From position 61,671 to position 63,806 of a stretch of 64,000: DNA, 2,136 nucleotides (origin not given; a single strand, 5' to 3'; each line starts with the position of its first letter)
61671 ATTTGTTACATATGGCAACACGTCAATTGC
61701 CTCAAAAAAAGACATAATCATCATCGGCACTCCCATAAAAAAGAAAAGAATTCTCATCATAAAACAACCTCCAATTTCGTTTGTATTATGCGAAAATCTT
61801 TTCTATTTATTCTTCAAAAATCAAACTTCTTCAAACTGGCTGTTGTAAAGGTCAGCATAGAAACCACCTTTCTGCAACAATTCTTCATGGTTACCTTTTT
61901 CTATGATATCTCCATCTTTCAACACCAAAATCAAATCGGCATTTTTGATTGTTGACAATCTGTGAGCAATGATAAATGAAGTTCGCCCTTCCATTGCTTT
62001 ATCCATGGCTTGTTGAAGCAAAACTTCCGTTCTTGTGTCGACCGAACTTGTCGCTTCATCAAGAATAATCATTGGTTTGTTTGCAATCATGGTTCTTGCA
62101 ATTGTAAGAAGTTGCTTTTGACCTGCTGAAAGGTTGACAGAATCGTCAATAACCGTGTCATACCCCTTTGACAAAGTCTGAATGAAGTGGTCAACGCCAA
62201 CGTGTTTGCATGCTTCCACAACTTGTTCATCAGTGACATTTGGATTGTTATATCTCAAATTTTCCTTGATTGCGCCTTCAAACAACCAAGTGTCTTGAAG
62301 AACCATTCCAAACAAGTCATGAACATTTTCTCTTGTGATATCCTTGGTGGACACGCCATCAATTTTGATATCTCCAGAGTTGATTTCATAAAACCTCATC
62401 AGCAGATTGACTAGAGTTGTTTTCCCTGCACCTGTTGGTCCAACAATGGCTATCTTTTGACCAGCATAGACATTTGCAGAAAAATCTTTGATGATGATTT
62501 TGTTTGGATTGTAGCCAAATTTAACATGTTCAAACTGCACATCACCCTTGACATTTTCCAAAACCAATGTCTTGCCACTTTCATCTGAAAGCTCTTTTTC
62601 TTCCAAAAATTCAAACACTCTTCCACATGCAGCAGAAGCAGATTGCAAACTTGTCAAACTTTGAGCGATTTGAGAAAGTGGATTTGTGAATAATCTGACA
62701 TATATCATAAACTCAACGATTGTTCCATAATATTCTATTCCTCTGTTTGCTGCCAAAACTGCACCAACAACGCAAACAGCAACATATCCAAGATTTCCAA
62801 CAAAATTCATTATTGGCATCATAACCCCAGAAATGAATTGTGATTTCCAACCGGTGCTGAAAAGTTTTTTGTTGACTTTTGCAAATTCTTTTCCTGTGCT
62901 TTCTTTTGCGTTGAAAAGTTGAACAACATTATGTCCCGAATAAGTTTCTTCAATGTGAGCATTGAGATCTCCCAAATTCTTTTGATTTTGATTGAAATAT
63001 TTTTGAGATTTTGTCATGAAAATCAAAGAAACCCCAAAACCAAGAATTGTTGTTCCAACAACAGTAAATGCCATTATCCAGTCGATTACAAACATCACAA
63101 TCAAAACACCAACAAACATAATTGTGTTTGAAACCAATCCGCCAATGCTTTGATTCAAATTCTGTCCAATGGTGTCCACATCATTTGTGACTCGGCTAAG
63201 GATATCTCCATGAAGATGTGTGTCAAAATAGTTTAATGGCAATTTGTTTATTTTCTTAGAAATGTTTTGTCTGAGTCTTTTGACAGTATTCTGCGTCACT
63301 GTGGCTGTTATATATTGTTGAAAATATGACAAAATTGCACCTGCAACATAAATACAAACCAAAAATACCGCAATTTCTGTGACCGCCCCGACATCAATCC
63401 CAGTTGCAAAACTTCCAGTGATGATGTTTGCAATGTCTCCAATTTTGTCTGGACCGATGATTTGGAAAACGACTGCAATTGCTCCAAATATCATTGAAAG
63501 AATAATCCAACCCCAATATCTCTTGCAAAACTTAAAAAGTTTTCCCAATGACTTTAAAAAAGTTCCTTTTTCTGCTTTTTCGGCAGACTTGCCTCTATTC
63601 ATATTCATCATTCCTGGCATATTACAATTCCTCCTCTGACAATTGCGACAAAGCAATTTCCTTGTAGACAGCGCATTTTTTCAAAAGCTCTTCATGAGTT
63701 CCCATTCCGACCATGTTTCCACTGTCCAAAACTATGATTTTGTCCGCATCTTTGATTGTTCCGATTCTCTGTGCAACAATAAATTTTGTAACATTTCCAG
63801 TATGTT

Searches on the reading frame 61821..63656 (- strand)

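Call 5: search_protein_families(library=pfam, max_evalue=0.001, proteins=[window:61821-63656:-])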
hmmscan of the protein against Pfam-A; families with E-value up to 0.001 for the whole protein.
window:61821-63656:- (611 aa): 6 families
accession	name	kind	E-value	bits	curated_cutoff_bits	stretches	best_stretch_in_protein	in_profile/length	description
PF00664.28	ABC_membrane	-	1e-49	170.1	28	1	51-327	1-274/274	ABC transporter transmembrane region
PF00005.33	ABC_tran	-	6.6e-28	98.5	25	1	390-537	2-137/137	ABC transporter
PF02463.25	SMC_N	-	4.2e-06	26.8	40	1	467-577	111-209/220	RecF/RecN/SMC N terminal domain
PF13401.12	AAA_22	-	0.00013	22.7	27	1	402-535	8-93/130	AAA domain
PF03266.21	NTPase_1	-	0.0007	19.9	23.9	0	401-468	1-70/168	NTPase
PF01926.29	MMR_HSR1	-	0.00075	20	21.9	0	401-458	1-55/113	50S ribosome-binding GTPase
